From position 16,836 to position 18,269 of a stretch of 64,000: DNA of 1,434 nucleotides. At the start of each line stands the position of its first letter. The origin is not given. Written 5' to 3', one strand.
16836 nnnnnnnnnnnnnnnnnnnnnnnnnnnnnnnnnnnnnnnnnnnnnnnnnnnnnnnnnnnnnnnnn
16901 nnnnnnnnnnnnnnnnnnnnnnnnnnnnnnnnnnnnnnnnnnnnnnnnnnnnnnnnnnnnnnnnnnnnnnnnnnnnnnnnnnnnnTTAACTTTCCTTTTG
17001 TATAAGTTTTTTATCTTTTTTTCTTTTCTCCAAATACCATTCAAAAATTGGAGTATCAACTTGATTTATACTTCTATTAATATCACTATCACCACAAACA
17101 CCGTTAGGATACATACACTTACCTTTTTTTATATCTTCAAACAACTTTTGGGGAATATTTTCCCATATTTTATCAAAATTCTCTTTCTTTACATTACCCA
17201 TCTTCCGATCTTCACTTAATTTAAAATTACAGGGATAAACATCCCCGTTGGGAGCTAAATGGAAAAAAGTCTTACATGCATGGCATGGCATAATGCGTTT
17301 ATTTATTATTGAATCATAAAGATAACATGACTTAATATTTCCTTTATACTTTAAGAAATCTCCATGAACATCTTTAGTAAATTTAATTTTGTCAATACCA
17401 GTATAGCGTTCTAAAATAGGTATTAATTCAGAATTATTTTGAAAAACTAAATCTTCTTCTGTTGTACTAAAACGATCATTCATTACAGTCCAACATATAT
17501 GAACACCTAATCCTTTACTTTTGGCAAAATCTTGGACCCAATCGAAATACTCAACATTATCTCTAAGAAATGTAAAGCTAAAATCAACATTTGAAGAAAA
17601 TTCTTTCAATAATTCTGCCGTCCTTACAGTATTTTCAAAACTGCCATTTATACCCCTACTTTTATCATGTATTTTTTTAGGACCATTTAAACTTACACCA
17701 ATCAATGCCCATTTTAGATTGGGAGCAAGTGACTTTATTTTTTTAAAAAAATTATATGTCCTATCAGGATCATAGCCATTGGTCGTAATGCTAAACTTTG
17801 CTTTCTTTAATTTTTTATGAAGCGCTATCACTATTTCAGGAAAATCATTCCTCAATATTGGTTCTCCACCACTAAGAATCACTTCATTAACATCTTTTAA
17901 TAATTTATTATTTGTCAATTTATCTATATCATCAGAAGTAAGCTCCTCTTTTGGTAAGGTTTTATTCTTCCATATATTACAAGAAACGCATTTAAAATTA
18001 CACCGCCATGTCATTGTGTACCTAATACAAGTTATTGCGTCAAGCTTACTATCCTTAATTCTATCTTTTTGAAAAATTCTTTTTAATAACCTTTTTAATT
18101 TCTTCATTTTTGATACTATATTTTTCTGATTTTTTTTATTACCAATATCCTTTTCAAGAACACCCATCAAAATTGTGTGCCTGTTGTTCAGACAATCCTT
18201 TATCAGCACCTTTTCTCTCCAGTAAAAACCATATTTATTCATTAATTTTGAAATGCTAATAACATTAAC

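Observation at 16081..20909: Methyltransferase-radical SAM/SPASM fusion and second methyltransferase adjacent to Wzt (with carbohydrate-binding tail) and Wzm: unusual chain-terminating modification machinery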

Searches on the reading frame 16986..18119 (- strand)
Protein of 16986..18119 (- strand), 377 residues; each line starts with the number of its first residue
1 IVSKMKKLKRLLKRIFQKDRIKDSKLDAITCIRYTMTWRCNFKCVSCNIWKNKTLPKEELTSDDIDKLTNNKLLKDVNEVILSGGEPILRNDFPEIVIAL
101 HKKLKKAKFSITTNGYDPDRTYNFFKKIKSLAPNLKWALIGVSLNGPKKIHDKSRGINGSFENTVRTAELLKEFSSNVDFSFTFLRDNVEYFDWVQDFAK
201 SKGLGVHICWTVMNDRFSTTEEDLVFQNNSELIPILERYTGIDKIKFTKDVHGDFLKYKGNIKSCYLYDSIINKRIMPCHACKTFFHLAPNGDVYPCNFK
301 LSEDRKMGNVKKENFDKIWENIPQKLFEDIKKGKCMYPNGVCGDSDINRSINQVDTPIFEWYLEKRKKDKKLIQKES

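Call 27: find_related_loci(query=A1, collection=genome_contigs, flank=10000)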
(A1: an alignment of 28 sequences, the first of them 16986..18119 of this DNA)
Query A1 (377 aa) in genome_contigs; peptide patterns used: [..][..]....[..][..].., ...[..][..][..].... (x = any residue, [..] = any of these).
25 stretches matched a pattern; 16 encode a relative of the query (tblastn E <= 1e-3); 16 distinct loci.
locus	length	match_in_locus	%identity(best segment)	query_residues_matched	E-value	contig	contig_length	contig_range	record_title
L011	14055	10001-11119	76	4-376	0e+0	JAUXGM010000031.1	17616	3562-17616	MAG: bacterium isolate CSMAG_2929 CSMAG_2929_k117_2771218_length_17616_cov_19.0000, whole genome shotgun sequence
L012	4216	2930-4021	68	12-375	0e+0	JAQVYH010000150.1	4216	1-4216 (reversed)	MAG: Eubacteriales bacterium isolate STF2_145 NODE_82553_length_4216_cov_1.951577_Sandtown_F2, whole genome shotgun sequ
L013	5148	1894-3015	53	6-374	2e-138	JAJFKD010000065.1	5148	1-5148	MAG: Porticoccus sp. isolate OFTM261 OFTM261_64, whole genome shotgun sequence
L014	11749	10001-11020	48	29-374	6e-108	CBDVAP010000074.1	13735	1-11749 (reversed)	MAG TPA_asm: uncultured bacterium isolate SRR22302374_metabat2_57 genome assembly, contig: ERZ26661914.2862, whole genom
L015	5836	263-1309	46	20-374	1e-105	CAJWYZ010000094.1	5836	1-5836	MAG TPA_asm: uncultured Candidatus Marinimicrobia bacterium isolate ERR599070_bin.19_MetaBAT_v2.12.1_MAG genome assembly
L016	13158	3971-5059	45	6-375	4e-104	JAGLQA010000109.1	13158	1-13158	MAG: Candidatus Aminicenantes bacterium isolate RS_8_31 ROV157_8.bin.31.fa_109, whole genome shotgun sequence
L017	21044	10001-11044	45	20-373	2e-102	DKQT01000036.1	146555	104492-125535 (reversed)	MAG TPA_asm: Candidatus Marinimicrobia bacterium UBA7301 UBA7301_contig_2874, whole genome shotgun sequence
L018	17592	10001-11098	44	11-376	1e-100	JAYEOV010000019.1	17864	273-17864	MAG: Candidatus Omnitrophota bacterium isolate MAG020 MAG020_19, whole genome shotgun sequence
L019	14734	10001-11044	44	27-374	6e-100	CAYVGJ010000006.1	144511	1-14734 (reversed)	MAG TPA_asm: uncultured bacterium isolate binchicken_co20_225 genome assembly, contig: NODE_289_length_144511_cov_36.005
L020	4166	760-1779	45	12-374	1e-98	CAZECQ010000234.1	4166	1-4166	MAG TPA_asm: uncultured Pirellulales bacterium isolate binchicken_co334_241 genome assembly, contig: NODE_45107_length_4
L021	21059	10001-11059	44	6-365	3e-98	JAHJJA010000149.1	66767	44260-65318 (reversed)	MAG: Candidatus Omnitrophota bacterium isolate Modern_marine_rock_biofilm.mb.15 Modern_marine_rock.mb.15_k141_799333, wh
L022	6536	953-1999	42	5-368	8e-89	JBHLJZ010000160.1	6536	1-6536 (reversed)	MAG: Candidatus Hodarchaeota archaeon isolate DZ1B.201 DZ1B.201@49476, whole genome shotgun sequence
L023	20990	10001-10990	44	24-368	3e-87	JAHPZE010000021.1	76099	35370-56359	MAG: Promethearchaeota archaeon isolate LW40_87 NODE_603_length_76099_cov_73.086384, whole genome shotgun sequence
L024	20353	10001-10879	29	37-337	4e-25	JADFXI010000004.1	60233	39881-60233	MAG: Nitrospirae bacterium isolate nDJH13bin21 nDJH13_bin21_NODE_4_length_60233_cov_3.558946, whole genome shotgun seque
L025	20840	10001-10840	28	36-321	2e-21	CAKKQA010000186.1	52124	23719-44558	Omnitrophica bacterium GWA2_41_15 isolate Hainich-Omni-XXI genome assembly, contig: Omni_Hai_XXI_Hain_H43_02um_R1_176_le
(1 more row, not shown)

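Call 48: search_solved_structures(query=A1, max_evalue=0.001)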
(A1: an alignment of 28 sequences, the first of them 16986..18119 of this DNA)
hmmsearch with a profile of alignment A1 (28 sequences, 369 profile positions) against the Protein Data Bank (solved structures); distinct sequences matched with E-value up to 0.001: 14.
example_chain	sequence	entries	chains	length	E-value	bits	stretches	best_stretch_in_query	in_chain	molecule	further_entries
5wgg_A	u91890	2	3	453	3.2e-16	62.3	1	18-334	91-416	Radical SAM domain protein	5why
4k37_A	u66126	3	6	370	3e-10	42.7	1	34-316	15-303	Anaerobic sulfatase-maturating enzyme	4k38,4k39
4k36_A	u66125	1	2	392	3.9e-10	42.3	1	34-316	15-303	Anaerobic sulfatase-maturating enzyme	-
6efn_A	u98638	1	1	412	1.5e-09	40.4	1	29-195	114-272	Sporulation killing factor maturation protein SkfB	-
1tv7_A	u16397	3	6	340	4e-09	39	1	14-111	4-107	Molybdenum cofactor biosynthesis protein A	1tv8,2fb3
2fb2_A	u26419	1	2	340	6.5e-08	35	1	15-111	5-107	Molybdenum cofactor biosynthesis protein A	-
4m7t_A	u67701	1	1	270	3.9e-07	32.4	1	265-346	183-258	BtrN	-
4m7s_A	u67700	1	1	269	4.1e-07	32.3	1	265-348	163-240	BtrN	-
7tol_A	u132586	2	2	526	8.7e-07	31.3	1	28-124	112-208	glycerol dibiphytanyl glycerol tetraether - macrocyclic archaeol synthase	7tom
8wm2_A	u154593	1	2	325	1.9e-06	30.1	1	15-117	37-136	Fe-S radical SAM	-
9gm3_A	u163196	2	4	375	1.7e-05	27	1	20-171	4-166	ChlB radical SAM domain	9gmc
7wzv_A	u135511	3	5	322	0.00017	23.8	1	17-120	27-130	4Fe-4S cluster-binding domain-containing protein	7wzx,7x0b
7vob_C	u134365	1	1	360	0.00068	21.8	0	33-160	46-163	Cytosylglucuronate decarboxylase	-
7voc_C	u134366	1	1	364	0.0007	21.7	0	33-160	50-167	Cytosylglucuronate decarboxylase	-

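Call 58: predict_structure(alignment_id=A1)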
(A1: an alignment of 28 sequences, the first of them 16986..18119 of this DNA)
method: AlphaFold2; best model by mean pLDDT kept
length: 377 residues; sequences in the alignment: 28
mean_pLDDT: 85.3   pTM: 0.85
mean pLDDT of the five models: 85.3, 85.0, 84.9, 84.2, 84.0
residues with pLDDT >= 90: 197; 70-90: 126; 50-70: 49; < 50: 5
segments of 3 or more residues with pLDDT < 50: 340-342
pLDDT, mean of each block of 10 residues (from residue 1): 73 60 87 85 70 77 96 96 71 95 96 90 97 96 94 89 97 96 83 94 88 55 64 86 94 94 91 81 87 85 89 95 84 69 63 90 96 89
secondary structure, 60 per line:
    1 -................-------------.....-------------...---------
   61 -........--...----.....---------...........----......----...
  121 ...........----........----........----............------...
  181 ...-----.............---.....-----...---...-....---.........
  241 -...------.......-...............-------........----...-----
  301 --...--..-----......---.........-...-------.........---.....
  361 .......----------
elements in order: H2-17 E31-35 H62-69 E79-83 H93-103 E108-113 H118-131 E136-143 H148-155 H160-171 E178-183 H189-201 E205-209 H225-228 H232-240 H251-257 H259-273 H281-284 E285-288 E293-295 H315-320 H324-332 H344-352 H356-367

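Call 62: fold_search(model_id=the predicted structure, library=pdb)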
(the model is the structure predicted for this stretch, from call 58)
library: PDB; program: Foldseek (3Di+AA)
matches with E <= 10: 1424; with E <= 0.001: 91
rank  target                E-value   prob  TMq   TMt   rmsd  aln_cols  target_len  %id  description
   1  6efn                  4.8e-11  1.00  0.52  0.51   9.4       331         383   18  Structure of a RiPP maturase, SkfB (released 2018-10-24)
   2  5why_A                1.4e-10  1.00  0.52  0.47   8.4       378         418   18  Structural Insights into Thioether Bond Formation in the Biosynthesis of Sactipeptides (released 2017-07-26)
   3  7vob                  1.5e-10  1.00  0.59  0.66   5.8       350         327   15  The crystal structure of a Radical SAM Enzyme BlsE involved in the Biosynthesis of Blasticidin S (released 2022-05-04)
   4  4k36_A                2.1e-10  1.00  0.54  0.54   8.1       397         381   18  His6 tagged anSMEcpe with bound AdoMet (released 2013-05-08)
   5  4k36_B                3.5e-10  1.00  0.56  0.58   7.6       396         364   18  His6 tagged anSMEcpe with bound AdoMet (released 2013-05-08)
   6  4k39_A                3.7e-10  1.00  0.54  0.56   8.5       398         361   18  Native anSMEcpe with bound AdoMet and Cp18Cys peptide (released 2013-05-08)
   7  4k37_A                1.5e-09  1.00  0.56  0.57   8.1       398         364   18  Native anSMEcpe with bound AdoMet (released 2013-05-08)
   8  2fb2_B                3.4e-09  1.00  0.50  0.56   8.4       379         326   18  Structure of the MoaA Arg17/266/268/Ala triple mutant (released 2006-05-09)
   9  5v1s_B                4.6e-09  1.00  0.53  0.47   6.4       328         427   18  Crystal structure of Streptococcus suis SuiB bound to S-adenosylmethionine (released 2017-08-30)
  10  5v1q_A                4.9e-09  1.00  0.53  0.48   6.6       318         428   18  Crystal structure of Streptococcus suis SuiB (released 2017-08-30)
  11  5v1s_A                8.8e-09  1.00  0.52  0.47   6.3       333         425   18  Crystal structure of Streptococcus suis SuiB bound to S-adenosylmethionine (released 2017-08-30)
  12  5v1t_A                1.1e-08  1.00  0.57  0.50   7.8       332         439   17  Crystal structure of Streptococcus suis SuiB bound to precursor peptide SuiA (released 2017-08-30)
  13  1tv7_A                1.1e-08  1.00  0.52  0.59   8.2       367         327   19  Structure of the S-adenosylmethionine dependent Enzyme MoaA (released 2004-08-31)
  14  5v1q_B                2.7e-08  1.00  0.53  0.46   5.9       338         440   18  Crystal structure of Streptococcus suis SuiB (released 2017-08-30)
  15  2fb2_A                8.1e-08  1.00  0.49  0.55   8.6       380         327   18  Structure of the MoaA Arg17/266/268/Ala triple mutant (released 2006-05-09)
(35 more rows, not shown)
